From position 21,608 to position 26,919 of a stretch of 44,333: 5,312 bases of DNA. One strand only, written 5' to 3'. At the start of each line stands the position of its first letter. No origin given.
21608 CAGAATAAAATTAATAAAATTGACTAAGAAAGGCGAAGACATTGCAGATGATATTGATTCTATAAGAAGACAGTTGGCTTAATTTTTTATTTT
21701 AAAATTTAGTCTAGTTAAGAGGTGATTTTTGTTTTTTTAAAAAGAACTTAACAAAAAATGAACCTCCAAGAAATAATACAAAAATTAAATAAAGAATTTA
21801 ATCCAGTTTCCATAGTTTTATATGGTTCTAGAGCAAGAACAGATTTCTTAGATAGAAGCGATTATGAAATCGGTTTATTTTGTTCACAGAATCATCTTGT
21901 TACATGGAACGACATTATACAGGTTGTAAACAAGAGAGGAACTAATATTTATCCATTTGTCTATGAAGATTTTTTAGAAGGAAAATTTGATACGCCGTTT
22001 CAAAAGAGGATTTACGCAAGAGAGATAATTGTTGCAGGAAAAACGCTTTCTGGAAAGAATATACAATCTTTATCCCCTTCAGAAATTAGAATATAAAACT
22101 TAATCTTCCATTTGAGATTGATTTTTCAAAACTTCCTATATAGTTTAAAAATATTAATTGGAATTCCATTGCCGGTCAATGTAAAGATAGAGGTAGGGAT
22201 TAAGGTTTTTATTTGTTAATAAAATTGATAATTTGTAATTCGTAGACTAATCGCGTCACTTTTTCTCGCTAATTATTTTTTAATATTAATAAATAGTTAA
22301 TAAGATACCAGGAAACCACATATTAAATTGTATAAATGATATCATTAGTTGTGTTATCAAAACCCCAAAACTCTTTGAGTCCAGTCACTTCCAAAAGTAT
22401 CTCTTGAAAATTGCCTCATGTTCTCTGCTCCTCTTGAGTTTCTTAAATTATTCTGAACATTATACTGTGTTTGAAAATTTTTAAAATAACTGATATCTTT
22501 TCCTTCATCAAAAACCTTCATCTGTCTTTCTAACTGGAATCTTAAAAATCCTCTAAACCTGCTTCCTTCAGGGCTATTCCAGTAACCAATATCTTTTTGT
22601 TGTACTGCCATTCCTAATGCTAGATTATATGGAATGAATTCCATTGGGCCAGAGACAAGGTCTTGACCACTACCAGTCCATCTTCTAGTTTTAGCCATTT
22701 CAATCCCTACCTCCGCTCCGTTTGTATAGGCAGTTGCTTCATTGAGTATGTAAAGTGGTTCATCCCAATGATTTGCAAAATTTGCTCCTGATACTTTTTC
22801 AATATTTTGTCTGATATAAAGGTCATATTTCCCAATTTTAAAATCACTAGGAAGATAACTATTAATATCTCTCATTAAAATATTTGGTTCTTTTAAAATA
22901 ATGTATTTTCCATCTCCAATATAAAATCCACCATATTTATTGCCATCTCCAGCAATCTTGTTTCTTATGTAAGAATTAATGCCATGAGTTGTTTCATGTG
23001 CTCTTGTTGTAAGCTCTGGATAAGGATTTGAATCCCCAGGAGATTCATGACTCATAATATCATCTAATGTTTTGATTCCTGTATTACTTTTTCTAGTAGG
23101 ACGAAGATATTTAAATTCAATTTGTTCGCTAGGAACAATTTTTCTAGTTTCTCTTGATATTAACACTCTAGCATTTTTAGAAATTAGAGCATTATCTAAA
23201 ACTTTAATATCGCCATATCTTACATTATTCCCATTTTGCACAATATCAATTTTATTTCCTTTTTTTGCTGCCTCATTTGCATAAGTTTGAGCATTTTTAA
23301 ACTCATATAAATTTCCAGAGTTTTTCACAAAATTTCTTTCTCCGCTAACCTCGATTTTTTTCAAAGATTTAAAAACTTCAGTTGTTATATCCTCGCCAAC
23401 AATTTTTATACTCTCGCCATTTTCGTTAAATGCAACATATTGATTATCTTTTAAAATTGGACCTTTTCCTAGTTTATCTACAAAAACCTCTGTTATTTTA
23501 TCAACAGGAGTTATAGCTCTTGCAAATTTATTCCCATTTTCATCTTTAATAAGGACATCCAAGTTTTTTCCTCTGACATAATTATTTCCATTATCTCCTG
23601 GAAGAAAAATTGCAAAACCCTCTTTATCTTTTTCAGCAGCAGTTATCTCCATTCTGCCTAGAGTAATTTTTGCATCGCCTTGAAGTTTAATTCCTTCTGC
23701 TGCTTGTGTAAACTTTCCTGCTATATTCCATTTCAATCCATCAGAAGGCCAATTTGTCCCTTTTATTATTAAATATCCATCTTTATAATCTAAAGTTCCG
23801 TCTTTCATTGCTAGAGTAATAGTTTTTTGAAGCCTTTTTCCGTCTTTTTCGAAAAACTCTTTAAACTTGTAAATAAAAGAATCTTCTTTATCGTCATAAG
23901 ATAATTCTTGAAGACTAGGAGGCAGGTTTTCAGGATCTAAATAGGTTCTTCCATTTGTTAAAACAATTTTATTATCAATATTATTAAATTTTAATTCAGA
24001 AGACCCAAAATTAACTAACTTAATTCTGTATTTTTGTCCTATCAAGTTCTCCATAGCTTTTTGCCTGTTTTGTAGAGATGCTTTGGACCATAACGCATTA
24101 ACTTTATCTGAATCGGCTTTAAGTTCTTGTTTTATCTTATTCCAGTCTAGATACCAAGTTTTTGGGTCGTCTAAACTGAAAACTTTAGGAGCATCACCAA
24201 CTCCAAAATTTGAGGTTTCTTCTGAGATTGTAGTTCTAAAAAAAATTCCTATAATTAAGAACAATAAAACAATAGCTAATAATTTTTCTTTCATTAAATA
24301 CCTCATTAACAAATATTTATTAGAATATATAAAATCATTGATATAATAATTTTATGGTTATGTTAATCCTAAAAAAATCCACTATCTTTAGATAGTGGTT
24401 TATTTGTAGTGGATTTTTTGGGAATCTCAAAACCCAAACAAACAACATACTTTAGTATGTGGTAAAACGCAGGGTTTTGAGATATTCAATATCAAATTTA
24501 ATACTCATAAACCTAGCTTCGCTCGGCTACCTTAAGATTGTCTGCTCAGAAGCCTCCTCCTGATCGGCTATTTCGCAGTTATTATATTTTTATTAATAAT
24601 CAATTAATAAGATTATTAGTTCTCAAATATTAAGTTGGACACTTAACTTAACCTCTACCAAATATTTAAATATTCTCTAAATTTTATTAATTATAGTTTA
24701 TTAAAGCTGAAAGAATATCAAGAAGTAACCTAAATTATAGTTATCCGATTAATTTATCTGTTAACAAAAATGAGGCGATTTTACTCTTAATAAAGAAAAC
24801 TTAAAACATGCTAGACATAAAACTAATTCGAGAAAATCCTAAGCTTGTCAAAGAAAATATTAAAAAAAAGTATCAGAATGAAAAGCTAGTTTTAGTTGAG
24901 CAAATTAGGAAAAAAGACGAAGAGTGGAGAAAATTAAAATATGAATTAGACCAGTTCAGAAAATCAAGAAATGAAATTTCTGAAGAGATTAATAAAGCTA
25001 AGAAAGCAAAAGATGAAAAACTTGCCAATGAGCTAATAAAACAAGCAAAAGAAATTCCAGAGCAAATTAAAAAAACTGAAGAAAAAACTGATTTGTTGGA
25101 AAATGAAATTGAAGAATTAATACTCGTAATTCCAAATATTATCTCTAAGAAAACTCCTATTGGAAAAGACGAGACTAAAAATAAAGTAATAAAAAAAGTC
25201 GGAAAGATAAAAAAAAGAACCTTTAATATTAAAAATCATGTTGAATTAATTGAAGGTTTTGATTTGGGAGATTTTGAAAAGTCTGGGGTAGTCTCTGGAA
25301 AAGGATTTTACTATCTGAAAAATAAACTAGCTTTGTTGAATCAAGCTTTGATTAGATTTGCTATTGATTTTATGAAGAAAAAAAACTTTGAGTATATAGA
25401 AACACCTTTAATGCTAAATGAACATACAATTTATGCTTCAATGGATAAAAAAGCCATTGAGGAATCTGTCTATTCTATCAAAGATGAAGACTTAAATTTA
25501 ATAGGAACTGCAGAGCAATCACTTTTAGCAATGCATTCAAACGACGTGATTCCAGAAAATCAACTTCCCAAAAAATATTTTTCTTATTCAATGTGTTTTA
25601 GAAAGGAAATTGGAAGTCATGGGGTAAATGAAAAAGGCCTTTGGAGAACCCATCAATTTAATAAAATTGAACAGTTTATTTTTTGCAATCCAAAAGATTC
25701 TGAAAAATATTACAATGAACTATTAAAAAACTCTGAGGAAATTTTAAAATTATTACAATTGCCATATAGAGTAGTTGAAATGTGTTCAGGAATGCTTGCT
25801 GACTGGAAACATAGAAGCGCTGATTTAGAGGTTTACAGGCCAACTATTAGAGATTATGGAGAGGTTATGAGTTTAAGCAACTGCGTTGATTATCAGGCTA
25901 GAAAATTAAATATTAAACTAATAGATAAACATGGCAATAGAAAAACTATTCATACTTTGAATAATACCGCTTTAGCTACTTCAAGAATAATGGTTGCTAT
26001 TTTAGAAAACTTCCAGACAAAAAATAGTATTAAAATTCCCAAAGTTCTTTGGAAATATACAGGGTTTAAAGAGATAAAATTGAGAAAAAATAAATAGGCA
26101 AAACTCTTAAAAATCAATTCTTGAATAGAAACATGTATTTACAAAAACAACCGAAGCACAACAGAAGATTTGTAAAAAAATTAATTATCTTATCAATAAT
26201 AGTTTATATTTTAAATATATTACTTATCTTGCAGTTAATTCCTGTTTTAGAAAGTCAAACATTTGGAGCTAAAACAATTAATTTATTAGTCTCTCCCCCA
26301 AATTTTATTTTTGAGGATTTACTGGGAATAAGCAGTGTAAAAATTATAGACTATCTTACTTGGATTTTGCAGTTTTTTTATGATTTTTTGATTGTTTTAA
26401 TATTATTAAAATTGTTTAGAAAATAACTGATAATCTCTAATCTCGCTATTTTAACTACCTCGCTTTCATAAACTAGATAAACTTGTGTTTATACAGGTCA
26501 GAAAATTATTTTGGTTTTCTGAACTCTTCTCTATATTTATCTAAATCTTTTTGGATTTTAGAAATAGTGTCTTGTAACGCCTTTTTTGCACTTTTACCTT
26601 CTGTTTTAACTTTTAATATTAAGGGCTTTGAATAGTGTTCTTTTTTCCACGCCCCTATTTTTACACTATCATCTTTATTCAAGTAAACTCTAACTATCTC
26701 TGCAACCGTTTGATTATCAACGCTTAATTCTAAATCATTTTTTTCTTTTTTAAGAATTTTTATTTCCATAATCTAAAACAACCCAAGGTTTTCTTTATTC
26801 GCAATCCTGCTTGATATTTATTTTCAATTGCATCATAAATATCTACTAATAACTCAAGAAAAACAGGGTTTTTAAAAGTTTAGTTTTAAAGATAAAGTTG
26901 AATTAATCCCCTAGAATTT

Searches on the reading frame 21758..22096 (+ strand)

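Call 48: search_protein_families(library=pfam, proteins=[window:21758-22096:+], max_evalue=0.01)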
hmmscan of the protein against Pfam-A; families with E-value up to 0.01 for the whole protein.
window:21758-22096:+ (112 aa): 2 families
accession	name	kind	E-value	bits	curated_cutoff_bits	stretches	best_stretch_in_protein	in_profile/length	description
PF18765.7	Polbeta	-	5.3e-07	30.2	26.9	1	4-63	1-58/93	Polymerase beta, Nucleotidyltransferase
PF01909.29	NTP_transf_2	-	0.0088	16.8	21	0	4-38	2-36/93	Nucleotidyltransferase domain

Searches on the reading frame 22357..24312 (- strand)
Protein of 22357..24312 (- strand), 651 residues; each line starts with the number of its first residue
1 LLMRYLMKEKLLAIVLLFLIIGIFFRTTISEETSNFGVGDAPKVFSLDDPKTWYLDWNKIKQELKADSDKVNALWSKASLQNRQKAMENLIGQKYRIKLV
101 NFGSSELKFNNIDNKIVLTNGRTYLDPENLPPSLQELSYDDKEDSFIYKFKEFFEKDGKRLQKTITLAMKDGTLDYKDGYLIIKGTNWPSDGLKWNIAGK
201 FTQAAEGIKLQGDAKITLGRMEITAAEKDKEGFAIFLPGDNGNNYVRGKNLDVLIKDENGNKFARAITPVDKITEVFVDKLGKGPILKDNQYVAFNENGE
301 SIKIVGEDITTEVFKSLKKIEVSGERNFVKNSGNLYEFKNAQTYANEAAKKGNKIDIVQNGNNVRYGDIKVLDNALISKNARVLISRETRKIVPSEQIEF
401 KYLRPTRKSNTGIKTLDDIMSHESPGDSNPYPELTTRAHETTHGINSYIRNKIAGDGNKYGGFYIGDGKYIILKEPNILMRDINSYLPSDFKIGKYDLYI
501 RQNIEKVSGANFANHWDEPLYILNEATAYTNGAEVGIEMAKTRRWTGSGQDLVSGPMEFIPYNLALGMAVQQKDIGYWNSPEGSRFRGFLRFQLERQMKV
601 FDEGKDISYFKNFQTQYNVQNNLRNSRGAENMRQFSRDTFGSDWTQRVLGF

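Call 48: search_protein_families(library=pfam, proteins=[window:22357-24312:-], max_evalue=0.01)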
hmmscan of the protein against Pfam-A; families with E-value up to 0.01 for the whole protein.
window:22357-24312:- (651 aa): 1 family
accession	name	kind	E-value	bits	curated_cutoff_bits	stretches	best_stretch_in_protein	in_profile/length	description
PF11708.13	Slu7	-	0.0004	20.8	27.9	1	318-358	124-163/253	Pre-mRNA splicing Prp18-interacting factor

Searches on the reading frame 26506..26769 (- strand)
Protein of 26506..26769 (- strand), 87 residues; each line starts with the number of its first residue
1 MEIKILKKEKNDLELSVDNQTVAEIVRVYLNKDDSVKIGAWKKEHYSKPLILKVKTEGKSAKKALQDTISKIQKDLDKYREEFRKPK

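Call 48: search_protein_families(library=pfam, proteins=[window:26506-26769:-], max_evalue=0.01)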
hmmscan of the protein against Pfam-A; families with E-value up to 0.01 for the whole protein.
window:26506-26769:- (87 aa): 1 family
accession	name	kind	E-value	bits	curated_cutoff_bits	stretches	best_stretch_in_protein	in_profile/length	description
PF13656.11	RNA_pol_L_2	-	1.9e-08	34.3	27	1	14-81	5-74/75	RNA polymerase Rpb3/Rpb11 dimerisation domain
